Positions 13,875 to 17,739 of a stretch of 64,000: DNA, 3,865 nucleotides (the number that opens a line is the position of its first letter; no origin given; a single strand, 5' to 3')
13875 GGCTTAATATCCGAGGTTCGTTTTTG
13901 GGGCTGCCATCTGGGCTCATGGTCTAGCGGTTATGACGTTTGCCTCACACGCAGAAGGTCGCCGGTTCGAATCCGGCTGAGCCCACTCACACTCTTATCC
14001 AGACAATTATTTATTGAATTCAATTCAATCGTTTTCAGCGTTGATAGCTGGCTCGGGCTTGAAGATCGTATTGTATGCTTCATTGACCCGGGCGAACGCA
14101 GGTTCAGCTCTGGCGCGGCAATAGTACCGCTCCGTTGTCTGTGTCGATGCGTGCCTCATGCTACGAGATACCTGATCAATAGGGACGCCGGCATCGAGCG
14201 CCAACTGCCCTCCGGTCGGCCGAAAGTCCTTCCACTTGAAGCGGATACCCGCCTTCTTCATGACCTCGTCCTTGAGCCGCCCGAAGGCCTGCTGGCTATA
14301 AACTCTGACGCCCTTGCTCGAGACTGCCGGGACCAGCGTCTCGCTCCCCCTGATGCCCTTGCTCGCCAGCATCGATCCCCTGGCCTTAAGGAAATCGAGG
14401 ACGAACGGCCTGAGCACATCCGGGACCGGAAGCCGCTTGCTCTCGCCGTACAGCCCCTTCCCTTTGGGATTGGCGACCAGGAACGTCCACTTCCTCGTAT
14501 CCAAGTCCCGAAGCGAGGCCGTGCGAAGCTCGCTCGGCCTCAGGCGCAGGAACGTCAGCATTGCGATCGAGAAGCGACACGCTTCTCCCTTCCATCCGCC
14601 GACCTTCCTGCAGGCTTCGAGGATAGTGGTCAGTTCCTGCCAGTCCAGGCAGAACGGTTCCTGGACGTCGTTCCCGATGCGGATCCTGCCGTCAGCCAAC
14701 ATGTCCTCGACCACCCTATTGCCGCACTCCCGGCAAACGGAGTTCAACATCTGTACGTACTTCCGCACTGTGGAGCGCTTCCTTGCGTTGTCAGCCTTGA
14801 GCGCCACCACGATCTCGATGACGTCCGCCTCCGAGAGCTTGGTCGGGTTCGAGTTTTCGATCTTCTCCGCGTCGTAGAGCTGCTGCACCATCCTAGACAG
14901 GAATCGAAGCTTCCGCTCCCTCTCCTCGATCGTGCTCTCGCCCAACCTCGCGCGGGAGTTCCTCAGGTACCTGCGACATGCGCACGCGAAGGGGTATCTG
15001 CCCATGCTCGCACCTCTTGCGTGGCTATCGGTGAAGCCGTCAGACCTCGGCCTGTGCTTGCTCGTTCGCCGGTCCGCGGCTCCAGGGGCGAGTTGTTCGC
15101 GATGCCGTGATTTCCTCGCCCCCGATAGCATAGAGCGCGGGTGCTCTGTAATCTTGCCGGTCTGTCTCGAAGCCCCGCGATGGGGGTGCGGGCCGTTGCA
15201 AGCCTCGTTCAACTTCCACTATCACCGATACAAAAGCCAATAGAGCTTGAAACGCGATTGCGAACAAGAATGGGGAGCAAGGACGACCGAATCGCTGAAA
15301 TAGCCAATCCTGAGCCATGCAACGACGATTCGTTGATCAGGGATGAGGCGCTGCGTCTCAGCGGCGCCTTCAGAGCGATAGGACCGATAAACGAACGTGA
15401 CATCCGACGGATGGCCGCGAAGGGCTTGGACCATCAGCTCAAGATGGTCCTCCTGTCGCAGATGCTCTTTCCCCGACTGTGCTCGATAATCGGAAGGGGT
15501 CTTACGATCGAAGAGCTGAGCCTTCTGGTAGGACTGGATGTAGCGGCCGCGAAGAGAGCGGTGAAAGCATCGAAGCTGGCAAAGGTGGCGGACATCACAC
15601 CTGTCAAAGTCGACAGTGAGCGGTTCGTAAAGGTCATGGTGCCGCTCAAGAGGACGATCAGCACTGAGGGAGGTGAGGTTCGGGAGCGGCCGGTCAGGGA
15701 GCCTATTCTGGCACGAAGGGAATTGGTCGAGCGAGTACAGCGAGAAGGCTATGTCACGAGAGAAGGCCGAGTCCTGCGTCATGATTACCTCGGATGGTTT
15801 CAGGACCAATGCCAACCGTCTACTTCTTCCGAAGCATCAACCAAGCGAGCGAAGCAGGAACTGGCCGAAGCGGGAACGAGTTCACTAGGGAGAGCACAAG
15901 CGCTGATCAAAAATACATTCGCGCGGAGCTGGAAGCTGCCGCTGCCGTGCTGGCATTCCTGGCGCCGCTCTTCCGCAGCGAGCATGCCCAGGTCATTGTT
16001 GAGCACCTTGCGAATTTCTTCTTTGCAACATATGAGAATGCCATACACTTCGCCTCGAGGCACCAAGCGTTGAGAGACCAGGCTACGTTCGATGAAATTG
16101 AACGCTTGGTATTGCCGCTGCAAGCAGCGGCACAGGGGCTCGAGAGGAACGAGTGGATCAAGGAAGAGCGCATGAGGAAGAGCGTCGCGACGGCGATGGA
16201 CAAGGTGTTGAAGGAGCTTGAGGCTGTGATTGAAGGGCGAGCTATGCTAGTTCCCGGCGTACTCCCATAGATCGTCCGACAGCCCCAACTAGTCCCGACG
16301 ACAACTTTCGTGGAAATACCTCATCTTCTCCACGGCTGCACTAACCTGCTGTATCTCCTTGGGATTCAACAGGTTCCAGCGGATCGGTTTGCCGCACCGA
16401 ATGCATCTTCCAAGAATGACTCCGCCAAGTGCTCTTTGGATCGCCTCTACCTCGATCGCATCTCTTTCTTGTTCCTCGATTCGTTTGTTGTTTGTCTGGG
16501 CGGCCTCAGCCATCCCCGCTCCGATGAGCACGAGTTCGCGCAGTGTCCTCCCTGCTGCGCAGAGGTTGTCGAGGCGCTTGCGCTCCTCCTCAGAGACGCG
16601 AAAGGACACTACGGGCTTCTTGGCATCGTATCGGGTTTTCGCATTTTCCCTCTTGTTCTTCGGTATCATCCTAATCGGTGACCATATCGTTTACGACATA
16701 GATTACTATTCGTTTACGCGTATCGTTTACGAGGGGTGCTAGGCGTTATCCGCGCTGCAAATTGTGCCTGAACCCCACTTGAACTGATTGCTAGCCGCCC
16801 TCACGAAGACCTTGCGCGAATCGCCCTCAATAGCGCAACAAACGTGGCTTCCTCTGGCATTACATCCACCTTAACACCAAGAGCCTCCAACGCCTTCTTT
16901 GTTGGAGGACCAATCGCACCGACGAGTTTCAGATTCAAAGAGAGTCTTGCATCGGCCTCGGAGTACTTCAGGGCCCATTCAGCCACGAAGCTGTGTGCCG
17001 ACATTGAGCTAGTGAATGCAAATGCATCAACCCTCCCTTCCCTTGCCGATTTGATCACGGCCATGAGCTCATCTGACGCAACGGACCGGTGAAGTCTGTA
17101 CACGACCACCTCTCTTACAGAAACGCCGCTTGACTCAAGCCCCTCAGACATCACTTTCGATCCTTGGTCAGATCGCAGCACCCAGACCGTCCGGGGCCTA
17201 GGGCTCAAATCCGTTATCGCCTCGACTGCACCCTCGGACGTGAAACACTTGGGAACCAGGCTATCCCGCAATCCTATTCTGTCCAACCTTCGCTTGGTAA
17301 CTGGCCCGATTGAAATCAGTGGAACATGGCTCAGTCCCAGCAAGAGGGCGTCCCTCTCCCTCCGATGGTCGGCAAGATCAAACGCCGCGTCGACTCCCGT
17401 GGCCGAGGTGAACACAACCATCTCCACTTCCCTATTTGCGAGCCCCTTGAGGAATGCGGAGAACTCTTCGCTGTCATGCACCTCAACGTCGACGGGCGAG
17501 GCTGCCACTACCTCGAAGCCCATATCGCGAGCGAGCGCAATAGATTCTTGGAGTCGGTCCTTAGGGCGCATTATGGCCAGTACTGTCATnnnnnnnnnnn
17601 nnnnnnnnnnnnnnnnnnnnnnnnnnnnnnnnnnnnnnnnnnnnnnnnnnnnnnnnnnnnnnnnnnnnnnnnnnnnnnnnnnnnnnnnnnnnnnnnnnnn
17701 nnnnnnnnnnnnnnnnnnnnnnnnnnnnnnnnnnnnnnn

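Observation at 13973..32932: tRNA-Val 3' end is repeated 18.9 kb downstream: integrase-linked att-like repeats enclose the whole haem / F430 / nickel block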

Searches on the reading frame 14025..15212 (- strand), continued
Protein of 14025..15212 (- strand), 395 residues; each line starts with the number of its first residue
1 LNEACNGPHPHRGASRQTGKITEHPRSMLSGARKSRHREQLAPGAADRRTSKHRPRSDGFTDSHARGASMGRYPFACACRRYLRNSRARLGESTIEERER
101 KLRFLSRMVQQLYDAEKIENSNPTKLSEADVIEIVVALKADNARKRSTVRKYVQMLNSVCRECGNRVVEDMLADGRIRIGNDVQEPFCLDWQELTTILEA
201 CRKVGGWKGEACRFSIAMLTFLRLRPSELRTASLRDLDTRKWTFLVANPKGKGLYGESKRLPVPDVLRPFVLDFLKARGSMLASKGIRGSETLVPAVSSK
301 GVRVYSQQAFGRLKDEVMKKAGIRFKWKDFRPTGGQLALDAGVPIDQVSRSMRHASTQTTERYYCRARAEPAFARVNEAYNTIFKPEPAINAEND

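Call 78: search_dna_similar(query=window:14025-15005:-, collection=plasmids, mode=protein, max_evalue=0.001, max_rows=10)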
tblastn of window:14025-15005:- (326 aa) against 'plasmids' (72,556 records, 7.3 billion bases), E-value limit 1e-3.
Records with a match: 2; places in all: 3; records where one place covers at least 80% of the query: 0.
Best place of each record, by identity: <60% 2.
By first word of the organism name: Burkholderia 1; Deinococcus 1.
By predicted mobility (MOB-suite, as given by PLSDB): mobilizable 1; non-mobilizable 1.
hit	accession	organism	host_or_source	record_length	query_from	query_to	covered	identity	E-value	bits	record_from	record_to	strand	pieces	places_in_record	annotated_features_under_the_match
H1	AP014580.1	Burkholderia sp. RPE67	Riptortus pedestris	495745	117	294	55%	27.5%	7e-4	49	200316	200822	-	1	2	putative membrane protein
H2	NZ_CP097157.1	Deinococcus sp. QL22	-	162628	144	294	46%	28.0%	2e-4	51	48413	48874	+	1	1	tyrosine-type recombinase/integrase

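Call 82: search_protein_families(library=phrogs, proteins=[window:14025-15005:-], max_evalue=0.01)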
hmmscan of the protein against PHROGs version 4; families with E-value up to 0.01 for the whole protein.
window:14025-15005:- (326 aa): 2 families
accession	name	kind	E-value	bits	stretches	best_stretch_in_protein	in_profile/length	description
phrog_1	-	integration and excision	7.7e-22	79.3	1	10-299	170-436/611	integrase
phrog_216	-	integration and excision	8.1e-12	45.8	1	78-297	13-224/301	integrase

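Call 86: search_protein_families(library=pfam, proteins=[window:14025-15005:-], max_evalue=0.001)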
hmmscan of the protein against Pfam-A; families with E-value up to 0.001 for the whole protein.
window:14025-15005:- (326 aa): 1 family
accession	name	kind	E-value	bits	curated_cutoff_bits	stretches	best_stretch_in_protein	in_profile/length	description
PF00589.27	Phage_integrase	-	5.9e-09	36.4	27.1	1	121-295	4-166/172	Phage integrase family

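Call 101: search_solved_structures(query=window:14025-15005:-, max_evalue=0.01, show_alignments=1)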
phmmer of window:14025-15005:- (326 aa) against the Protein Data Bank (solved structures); distinct sequences matched with E-value up to 0.01: 0.

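Call 102: search_solved_structures(query=A6, max_evalue=0.01, show_alignments=1)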
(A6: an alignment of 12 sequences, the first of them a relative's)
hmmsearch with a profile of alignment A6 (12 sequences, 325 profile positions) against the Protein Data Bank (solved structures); distinct sequences matched with E-value up to 0.01: 0.
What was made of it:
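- On Tyrosine recombinase / phage-integrase superfamily: There was no structural or PDB alignment to confirm this (calls 101, 102).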

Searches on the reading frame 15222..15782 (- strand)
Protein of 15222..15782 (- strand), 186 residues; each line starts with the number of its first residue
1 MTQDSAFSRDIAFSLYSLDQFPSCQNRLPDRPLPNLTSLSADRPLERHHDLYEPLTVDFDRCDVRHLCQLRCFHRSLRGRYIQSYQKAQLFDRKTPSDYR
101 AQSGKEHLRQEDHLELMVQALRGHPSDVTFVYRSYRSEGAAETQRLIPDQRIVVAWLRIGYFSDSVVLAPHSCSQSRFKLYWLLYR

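Call 42: search_protein_families(library=pfam, proteins=[window:15222-15782:-], max_evalue=0.01)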
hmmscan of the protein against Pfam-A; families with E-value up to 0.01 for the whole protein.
window:15222-15782:- (186 aa): 0 families

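Call 82: search_protein_families(library=phrogs, proteins=[window:15222-15782:-], max_evalue=0.01)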
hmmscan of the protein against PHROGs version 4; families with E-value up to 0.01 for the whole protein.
window:15222-15782:- (186 aa): 0 families

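Call 104: predict_structure(protein=window:15222-15782:-)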
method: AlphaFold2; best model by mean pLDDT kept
length: 186 residues; sequences in the alignment: 1
mean_pLDDT: 30.8   pTM: 0.20
mean pLDDT of the five models: 30.8, 30.4, 28.5, 27.8, 27.0
residues with pLDDT >= 90: 0; 70-90: 0; 50-70: 0; < 50: 186
segments of 3 or more residues with pLDDT < 50: 1-186
pLDDT, mean of each block of 10 residues (from residue 1): 26 27 32 28 28 31 28 25 24 27 32 39 33 30 35 35 36 34 35
secondary structure, 60 per line:
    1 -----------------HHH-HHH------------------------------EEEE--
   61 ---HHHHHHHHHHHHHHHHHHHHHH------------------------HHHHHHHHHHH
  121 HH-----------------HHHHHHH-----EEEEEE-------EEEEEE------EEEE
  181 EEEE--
elements in order: E55-58 H64-85 H110-122 H140-146 E152-157 E165-170 E177-184

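Call 105: search_protein_representatives(protein=window:15222-15782:-)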
Query: 186 residues. Proteins with E-value up to 0.001 (for the whole library): 2; up to 1e-10: 1; up to 1e-30: 1. The best 2 are listed.
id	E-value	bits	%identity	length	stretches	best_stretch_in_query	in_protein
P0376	1.5e-122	422.5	100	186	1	1-186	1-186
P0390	3.6e-04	36.7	35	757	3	108-137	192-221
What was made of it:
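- On Plasmid- or virus-derived integrated element: The three small ORFs gave no Pfam hit, and the only PHROG hit was a weak repressor match for orf126 (E 0.005; calls 42, 82). orf186 is an ORFan among 1.84e9 representatives (call 105).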

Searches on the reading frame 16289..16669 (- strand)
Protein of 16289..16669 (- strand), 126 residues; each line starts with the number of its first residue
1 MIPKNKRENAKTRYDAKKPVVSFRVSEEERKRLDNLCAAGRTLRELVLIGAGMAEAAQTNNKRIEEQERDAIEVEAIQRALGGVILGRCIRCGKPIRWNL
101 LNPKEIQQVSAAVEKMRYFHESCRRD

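Call 42: search_protein_families(library=pfam, proteins=[window:16289-16669:-], max_evalue=0.01)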
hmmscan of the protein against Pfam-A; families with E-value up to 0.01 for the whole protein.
window:16289-16669:- (126 aa): 0 families

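Call 82: search_protein_families(library=phrogs, proteins=[window:16289-16669:-], max_evalue=0.01)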
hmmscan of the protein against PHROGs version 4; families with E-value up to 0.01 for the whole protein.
window:16289-16669:- (126 aa): 1 family
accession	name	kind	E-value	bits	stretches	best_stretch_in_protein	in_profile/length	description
phrog_876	-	transcription regulation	0.0053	17.3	1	9-102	55-157/239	transcriptional repressor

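Call 103: predict_structure(protein=window:16289-16669:-)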
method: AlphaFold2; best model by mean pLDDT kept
length: 126 residues; sequences in the alignment: 1
mean_pLDDT: 44.1   pTM: 0.29
mean pLDDT of the five models: 44.1, 41.9, 40.6, 40.5, 34.1
residues with pLDDT >= 90: 0; 70-90: 0; 50-70: 31; < 50: 95
segments of 3 or more residues with pLDDT < 50: 4-29, 36-40, 42-48, 55-65, 67-77, 89-95, 97-103, 114-126
pLDDT, mean of each block of 10 residues (from residue 1): 40 36 40 50 49 47 45 45 52 44 49 43 27
secondary structure, 60 per line:
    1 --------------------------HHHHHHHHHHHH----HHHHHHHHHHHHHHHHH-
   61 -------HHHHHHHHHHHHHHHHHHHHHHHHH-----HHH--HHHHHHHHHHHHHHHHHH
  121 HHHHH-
elements in order: H27-38 H43-59 H68-92 H103-125
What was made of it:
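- Tried and rejected: The models of orf126 and orf186 had pLDDT 44 and 31, so they were unusable and no fold search was run (calls 103, 104).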

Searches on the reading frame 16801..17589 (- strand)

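Call 7: search_protein_families(library=ncbifam, proteins=[window:16801-17589:-])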
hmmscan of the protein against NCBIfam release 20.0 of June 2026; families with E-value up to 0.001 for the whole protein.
window:16801-17589:- (262 aa): 12 families
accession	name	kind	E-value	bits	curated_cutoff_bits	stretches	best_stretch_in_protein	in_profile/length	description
NF004587.0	PRK05928.2-5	equivalog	1.7e-57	194.8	246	1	2-259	6-239/245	uroporphyrinogen-III synthase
NF004593.0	PRK05928.4-2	equivalog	1.5e-19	70.4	275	1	53-256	51-238/247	uroporphyrinogen-III synthase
NF005568.0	PRK07239.1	equivalog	4.5e-19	68.6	273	1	11-258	21-272/381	uroporphyrinogen-III synthase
NF004584.0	PRK05928.2-1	equivalog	1.1e-16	61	233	1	12-254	16-258/269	uroporphyrinogen-III synthase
NF004592.0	PRK05928.4-1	equivalog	1.7e-13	50.7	332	1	6-259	6-234/237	uroporphyrinogen-III synthase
NF004583.0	PRK05928.1-5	equivalog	4.7e-12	45.9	432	1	56-257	59-245/250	uroporphyrinogen-III synthase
NF004594.0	PRK05928.4-3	equivalog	2.8e-10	40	365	1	50-255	42-227/237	uroporphyrinogen-III synthase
NF006454.0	PRK08811.1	equivalog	2.7e-08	33.5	328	1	18-168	36-174/266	uroporphyrinogen-III synthase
NF004591.0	PRK05928.3-6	equivalog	2.9e-08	33.4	341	1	50-257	45-222/229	uroporphyrinogen-III synthase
NF004585.0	PRK05928.2-2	equivalog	2.7e-07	30.3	241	1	2-204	4-194/255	uroporphyrinogen-III synthase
NF004586.0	PRK05928.2-4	equivalog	0.0001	21.8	401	1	51-249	46-226/240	uroporphyrinogen-III synthase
NF005411.0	PRK06975.1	equivalog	0.00019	19.9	414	1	6-197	11-207/660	fused uroporphyrinogen-III synthase HemD/membrane protein HemX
